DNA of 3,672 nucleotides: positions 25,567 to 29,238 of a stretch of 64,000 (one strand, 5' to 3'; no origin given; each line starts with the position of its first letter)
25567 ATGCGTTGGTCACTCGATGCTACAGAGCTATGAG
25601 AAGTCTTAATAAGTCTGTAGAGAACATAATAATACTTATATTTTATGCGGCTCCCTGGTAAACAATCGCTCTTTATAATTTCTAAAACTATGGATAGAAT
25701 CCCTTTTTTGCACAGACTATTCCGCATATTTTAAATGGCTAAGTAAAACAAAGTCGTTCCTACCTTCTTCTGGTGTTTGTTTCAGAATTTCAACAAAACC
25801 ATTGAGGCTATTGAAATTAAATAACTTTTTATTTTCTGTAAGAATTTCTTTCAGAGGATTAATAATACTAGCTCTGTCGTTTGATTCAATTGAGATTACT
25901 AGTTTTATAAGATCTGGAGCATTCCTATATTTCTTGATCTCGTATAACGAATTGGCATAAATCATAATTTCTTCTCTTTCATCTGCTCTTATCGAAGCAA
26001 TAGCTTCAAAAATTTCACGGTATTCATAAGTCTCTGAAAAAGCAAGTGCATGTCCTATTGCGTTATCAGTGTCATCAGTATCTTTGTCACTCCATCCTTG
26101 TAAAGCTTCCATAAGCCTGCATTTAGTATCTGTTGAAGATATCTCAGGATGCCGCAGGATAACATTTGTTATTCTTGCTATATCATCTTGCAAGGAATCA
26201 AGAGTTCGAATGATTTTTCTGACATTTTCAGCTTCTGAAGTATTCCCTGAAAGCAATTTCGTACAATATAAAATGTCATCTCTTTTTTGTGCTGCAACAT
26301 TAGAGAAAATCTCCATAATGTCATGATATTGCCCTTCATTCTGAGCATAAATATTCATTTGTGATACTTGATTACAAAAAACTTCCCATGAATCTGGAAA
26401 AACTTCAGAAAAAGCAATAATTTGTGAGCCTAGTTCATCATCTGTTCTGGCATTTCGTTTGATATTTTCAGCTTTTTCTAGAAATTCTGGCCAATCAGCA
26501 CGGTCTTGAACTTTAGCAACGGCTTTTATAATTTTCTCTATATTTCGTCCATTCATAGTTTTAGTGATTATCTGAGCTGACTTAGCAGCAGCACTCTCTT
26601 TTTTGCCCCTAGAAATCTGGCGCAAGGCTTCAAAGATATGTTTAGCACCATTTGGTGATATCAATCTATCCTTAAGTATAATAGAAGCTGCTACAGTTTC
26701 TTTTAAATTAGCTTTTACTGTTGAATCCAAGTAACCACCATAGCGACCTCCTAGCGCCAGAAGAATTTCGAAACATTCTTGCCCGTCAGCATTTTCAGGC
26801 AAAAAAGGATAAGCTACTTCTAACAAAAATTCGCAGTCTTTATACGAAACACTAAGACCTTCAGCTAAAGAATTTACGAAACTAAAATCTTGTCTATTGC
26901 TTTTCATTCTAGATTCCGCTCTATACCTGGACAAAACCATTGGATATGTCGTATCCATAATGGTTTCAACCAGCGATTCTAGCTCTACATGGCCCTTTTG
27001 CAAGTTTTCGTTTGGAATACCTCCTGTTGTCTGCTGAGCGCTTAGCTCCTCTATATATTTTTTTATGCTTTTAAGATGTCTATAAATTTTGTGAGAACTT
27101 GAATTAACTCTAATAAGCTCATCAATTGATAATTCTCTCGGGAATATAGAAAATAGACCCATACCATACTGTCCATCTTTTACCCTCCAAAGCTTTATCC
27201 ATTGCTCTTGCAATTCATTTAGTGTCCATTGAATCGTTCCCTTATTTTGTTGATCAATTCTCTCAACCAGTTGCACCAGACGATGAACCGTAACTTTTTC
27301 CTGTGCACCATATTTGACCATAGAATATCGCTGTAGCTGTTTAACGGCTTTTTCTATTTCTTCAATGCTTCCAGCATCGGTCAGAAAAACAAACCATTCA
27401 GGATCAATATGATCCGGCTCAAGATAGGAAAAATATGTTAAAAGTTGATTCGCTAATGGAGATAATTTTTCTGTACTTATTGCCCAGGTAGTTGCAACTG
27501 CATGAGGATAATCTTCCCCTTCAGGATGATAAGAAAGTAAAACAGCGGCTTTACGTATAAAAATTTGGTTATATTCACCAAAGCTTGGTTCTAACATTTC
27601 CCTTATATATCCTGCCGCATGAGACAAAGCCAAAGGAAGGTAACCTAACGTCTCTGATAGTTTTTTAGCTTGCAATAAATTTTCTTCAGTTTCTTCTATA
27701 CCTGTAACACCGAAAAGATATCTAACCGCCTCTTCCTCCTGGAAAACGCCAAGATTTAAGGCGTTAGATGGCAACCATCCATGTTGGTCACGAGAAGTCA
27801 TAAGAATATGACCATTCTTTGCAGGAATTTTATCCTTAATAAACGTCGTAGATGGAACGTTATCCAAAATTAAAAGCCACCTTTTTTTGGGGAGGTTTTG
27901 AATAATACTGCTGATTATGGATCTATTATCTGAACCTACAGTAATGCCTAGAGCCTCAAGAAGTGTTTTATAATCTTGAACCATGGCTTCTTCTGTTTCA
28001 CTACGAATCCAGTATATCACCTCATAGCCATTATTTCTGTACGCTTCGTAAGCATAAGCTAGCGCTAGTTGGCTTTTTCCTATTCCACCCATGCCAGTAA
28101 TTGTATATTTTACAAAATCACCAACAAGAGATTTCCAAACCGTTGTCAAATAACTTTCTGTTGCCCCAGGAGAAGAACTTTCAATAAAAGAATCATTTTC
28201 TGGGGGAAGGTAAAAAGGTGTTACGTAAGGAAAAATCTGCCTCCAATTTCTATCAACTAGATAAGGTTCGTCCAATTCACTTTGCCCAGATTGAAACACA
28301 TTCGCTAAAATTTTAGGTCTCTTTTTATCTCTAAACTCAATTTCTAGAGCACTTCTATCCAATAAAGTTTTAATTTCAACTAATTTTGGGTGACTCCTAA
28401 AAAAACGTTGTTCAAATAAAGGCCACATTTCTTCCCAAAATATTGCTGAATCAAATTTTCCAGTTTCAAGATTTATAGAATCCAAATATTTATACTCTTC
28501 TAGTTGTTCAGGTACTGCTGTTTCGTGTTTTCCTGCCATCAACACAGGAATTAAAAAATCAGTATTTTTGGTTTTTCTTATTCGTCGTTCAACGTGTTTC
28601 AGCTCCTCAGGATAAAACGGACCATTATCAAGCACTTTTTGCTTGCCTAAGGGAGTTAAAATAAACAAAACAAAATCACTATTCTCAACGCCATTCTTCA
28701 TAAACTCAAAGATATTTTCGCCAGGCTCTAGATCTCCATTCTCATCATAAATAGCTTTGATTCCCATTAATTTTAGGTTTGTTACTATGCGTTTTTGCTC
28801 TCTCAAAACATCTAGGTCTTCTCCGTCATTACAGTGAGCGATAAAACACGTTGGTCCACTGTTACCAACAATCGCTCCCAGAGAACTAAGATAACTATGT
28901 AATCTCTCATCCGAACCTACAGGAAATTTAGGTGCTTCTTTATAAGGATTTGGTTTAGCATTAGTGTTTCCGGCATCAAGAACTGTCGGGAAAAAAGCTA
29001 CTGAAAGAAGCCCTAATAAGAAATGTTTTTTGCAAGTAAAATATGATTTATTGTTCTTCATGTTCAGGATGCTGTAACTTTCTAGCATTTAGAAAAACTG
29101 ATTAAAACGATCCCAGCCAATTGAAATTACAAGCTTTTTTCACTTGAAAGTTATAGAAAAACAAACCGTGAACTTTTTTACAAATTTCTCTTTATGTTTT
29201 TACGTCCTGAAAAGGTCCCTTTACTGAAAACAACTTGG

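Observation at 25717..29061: A plant-TNL-like TIR / NB-ARC / repeat protein carries a Sec-type signal peptide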

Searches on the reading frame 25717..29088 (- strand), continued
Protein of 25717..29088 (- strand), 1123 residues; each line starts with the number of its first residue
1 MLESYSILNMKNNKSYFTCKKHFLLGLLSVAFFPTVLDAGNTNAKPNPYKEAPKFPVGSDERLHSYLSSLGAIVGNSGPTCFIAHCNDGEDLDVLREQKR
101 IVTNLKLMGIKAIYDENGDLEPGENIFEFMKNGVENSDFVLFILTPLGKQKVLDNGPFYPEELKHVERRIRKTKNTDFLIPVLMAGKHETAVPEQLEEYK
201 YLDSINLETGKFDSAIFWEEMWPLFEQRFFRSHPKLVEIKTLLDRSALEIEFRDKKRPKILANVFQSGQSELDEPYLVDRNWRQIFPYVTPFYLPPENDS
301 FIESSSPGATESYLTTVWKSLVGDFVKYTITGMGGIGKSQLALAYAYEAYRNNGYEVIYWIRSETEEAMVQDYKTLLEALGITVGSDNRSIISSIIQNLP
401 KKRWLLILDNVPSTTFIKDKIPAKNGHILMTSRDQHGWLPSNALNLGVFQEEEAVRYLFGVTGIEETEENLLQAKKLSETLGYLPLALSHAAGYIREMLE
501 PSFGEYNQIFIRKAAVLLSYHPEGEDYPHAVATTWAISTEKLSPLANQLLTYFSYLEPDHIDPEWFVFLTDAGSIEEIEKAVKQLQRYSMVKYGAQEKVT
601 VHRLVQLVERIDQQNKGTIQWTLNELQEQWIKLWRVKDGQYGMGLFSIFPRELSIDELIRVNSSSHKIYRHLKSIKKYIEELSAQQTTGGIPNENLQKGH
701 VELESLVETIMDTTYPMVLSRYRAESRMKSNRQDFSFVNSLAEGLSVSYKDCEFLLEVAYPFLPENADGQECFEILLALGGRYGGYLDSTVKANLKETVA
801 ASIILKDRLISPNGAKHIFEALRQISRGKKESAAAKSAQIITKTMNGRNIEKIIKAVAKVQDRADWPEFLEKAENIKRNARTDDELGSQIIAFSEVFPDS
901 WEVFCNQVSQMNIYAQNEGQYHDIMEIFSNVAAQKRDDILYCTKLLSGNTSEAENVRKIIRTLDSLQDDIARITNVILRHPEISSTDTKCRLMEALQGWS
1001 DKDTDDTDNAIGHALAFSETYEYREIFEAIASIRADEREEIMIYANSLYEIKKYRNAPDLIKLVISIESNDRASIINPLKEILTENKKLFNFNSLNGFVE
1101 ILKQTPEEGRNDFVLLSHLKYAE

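Call 71: list_cluster_members(proteins=[P0001])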
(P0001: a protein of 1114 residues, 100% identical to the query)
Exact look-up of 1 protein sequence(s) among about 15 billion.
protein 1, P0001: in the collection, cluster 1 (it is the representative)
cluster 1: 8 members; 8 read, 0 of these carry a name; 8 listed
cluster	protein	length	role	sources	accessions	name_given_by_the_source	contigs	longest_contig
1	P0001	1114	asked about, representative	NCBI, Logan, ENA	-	-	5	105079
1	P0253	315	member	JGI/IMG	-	-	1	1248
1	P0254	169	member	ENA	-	-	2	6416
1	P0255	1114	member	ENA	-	-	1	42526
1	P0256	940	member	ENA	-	-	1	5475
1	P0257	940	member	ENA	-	-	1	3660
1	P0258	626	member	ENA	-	-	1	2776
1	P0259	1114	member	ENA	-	-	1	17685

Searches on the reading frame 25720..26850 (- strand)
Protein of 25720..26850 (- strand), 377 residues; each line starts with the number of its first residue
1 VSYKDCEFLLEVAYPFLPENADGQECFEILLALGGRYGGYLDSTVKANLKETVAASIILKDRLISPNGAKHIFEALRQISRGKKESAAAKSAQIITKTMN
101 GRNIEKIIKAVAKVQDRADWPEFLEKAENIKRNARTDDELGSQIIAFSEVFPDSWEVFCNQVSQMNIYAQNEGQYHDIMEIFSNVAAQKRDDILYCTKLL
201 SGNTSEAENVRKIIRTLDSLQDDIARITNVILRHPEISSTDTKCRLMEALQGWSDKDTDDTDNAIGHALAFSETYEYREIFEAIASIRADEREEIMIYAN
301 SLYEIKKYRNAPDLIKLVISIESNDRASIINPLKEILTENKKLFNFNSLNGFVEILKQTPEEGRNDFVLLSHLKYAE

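Call 75: predict_structure(alignment_id=A3)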
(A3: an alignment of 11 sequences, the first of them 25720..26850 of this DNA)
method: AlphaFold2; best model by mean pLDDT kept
length: 377 residues; sequences in the alignment: 11
mean_pLDDT: 84.0   pTM: 0.74
mean pLDDT of the five models: 84.0, 82.3, 80.0, 76.9, 69.1
residues with pLDDT >= 90: 103; 70-90: 237; 50-70: 33; < 50: 4
segments of 3 or more residues with pLDDT < 50: 375-377
pLDDT, mean of each block of 10 residues (from residue 1): 75 81 85 71 86 89 78 91 92 90 91 87 93 89 91 91 80 86 92 92 79 91 85 87 88 77 88 80 88 91 79 88 88 79 68 81 71 49
secondary structure, 60 per line:
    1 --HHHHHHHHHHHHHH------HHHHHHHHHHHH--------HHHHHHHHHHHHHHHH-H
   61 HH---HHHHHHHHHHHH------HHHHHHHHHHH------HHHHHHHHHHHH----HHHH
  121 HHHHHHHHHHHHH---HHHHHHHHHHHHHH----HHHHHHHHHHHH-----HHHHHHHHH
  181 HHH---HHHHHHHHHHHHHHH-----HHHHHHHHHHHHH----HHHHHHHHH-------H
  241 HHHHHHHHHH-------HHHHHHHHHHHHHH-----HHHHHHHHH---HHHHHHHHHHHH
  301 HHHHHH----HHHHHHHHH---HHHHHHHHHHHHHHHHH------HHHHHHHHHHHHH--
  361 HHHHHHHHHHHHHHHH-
elements in order: H3-16 H23-34 H43-58 H66-77 H84-94 H101-112 H117-133 H137-150 H155-166 H172-183 H187-201 H207-219 H224-232 H240-250 H258-271 H277-285 H289-306 H311-319 H323-339 H346-358 H361-376

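Call 77: fold_search(model_id=the predicted structure, library=pdb)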
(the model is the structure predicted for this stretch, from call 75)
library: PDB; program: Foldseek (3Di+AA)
matches with E <= 10: 97; with E <= 0.001: 0
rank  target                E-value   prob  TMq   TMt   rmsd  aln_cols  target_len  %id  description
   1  3v6t_A                2.0e-02  0.66  0.16  0.13  22.1       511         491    9  Crystal structure of the DNA-bound dHax3, a TAL effector, at 1.85 angstrom (released 2012-01-18)
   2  8v2d_J                2.2e-02  1.00  0.30  0.34  12.1       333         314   15  Computational Designed Nanocage O43_129 (released 2024-03-13)
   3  4ot3_B                2.2e-02  0.92  0.24  0.20  18.8       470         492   11  Crystal structure of the S505L mutant of TAL effector dHax3 (released 2014-05-28)
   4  4osv_B                2.2e-02  0.69  0.18  0.15  21.4       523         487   10  Crystal structure of the S505M mutant of TAL effector dHax3 (released 2014-05-28)
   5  4osq_A                2.3e-02  0.82  0.20  0.17  21.4       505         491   10  Crystal structure of the S505R mutant of TAL effector dHax3 (released 2014-05-28)
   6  3v6t_B                4.6e-02  0.63  0.18  0.15  18.3       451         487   10  Crystal structure of the DNA-bound dHax3, a TAL effector, at 1.85 angstrom (released 2012-01-18)
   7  4osr_A                6.1e-02  0.54  0.18  0.15  21.6       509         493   10  Crystal structure of the S505K mutant of TAL effector dHax3 (released 2014-05-28)
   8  4osl_B                7.5e-02  0.84  0.25  0.22  17.6       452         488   10  Crystal structure of TAL effector reveals the recognition between histidine and guanine (released 2014-05-28)
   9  6jtq_A                7.5e-02  0.63  0.21  0.17  21.9       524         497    9  RVD HA specifically contacts 5mC through van der Waals interactions (released 2020-04-15)
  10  4oto_A                7.8e-02  0.41  0.16  0.13  20.7       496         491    8  Crystal structure of the S505W mutant of TAL effector dHax3 (released 2014-05-28)
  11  8ugc_A                8.8e-02  0.14  0.10  0.10  22.9       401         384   13  FD15: Flat repeat helix-turn-helix-turn protein (released 2023-12-27)
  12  4ot0_A                9.2e-02  0.51  0.18  0.15  21.1       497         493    8  Crystal structure of the S505T mutant of TAL effector dHax3 (released 2014-05-28)
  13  4osv_A                1.0e-01  0.41  0.17  0.14  22.5       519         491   10  Crystal structure of the S505M mutant of TAL effector dHax3 (released 2014-05-28)
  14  4gg4_A                1.1e-01  0.85  0.26  0.22  16.8       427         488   10  Crystal structure of the TAL effector dHax3 bound to specific DNA-RNA hybrid (released 2012-10-03)
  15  4osm_B                1.1e-01  0.84  0.28  0.23  18.4       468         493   10  Crystal structure of the S505H mutant of TAL effector dHax3 (released 2014-05-28)
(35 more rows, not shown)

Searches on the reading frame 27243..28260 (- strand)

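Call 49: search_solved_structures(query=window:27243-28260:-, max_evalue=0.01)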
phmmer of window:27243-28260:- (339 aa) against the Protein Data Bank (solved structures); distinct sequences matched with E-value up to 0.01: 3.
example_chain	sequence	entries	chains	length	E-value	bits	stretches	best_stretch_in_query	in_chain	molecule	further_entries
6j5t_G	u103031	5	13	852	0.0072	18.9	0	52-138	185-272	Disease resistance RPP13-like protein 4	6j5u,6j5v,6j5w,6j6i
8k60_I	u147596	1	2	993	0.0074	18.8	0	53-218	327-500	Regulatory protein AfsR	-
8jke_I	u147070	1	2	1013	0.0077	18.8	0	53-218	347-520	Regulatory protein AfsR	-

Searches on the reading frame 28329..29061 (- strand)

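Call 68: find_homologous_proteins(query=window:28329-29061:-, max_evalue=0.001)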
Query window:28329-29061:- (244 aa): 1 proteins with E <= 0.001 among 582 candidates.
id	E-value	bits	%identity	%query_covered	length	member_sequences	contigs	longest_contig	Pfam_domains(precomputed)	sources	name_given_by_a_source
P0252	3.6e-23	100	38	78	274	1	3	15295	-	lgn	-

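Call 80: search_protein_families(library=pfam, proteins=[P0252], max_evalue=0.05)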
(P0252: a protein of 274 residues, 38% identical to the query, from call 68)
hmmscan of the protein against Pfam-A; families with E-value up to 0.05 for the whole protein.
P0252 (274 aa): 1 family
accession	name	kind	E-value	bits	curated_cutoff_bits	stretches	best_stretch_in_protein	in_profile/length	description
PF13676.11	TIR_2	-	0.0087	17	28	1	77-181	14-110/122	TIR domain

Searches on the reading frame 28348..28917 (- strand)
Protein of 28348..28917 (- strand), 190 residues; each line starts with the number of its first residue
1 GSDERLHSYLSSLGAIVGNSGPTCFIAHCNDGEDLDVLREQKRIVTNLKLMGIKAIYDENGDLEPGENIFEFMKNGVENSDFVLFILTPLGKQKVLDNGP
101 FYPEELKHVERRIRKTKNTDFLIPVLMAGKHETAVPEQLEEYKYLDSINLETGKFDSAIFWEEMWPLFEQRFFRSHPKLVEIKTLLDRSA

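Call 32: search_solved_structures(query=window:28348-28917:-, max_evalue=10, show_alignments=4)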
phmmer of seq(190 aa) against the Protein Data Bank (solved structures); distinct sequences matched with E-value up to 10: 15.
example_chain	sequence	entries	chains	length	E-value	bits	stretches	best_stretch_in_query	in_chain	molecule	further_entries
7ylf_A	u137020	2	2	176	0.0051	19.8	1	36-145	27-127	Toll-like receptor 15 | Toll-like receptor 2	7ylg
2nzt_A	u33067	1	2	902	0.0089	19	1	59-107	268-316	Hexokinase-2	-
5hg1_A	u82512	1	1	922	0.0095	18.9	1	59-107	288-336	Hexokinase-2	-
5hex_A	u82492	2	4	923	0.0095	18.9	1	59-107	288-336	Hexokinase-2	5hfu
1bg3_A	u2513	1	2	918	0.061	16.3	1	59-106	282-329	HEXOKINASE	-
4u09_A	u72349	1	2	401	0.061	16.2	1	94-156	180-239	LIC12759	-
4f9o_A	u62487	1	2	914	0.12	15.3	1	59-106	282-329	Hexokinase-1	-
4foi_A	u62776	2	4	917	0.12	15.3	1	59-106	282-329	Hexokinase-1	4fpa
1hkb_A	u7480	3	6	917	0.12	15.3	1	59-106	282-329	D-GLUCOSE 6-PHOSPHOTRANSFERASE | Hexokinase-1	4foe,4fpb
1hkc_A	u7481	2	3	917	0.12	15.3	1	59-106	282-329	D-GLUCOSE 6-PHOSPHOTRANSFERASE | PROTEIN (HEXOKINASE)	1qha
8f8t_T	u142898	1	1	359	0.39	13.6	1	97-152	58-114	Tropomodulin-1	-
1bdg_A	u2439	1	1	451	0.97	12.3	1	61-107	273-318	HEXOKINASE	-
1cza_N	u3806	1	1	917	1.1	12.1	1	62-106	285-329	HEXOKINASE TYPE I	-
1dgk_N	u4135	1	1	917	1.1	12.1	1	62-106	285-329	HEXOKINASE TYPE I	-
3jte_A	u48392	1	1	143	1.3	11.9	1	34-100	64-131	Response regulator receiver protein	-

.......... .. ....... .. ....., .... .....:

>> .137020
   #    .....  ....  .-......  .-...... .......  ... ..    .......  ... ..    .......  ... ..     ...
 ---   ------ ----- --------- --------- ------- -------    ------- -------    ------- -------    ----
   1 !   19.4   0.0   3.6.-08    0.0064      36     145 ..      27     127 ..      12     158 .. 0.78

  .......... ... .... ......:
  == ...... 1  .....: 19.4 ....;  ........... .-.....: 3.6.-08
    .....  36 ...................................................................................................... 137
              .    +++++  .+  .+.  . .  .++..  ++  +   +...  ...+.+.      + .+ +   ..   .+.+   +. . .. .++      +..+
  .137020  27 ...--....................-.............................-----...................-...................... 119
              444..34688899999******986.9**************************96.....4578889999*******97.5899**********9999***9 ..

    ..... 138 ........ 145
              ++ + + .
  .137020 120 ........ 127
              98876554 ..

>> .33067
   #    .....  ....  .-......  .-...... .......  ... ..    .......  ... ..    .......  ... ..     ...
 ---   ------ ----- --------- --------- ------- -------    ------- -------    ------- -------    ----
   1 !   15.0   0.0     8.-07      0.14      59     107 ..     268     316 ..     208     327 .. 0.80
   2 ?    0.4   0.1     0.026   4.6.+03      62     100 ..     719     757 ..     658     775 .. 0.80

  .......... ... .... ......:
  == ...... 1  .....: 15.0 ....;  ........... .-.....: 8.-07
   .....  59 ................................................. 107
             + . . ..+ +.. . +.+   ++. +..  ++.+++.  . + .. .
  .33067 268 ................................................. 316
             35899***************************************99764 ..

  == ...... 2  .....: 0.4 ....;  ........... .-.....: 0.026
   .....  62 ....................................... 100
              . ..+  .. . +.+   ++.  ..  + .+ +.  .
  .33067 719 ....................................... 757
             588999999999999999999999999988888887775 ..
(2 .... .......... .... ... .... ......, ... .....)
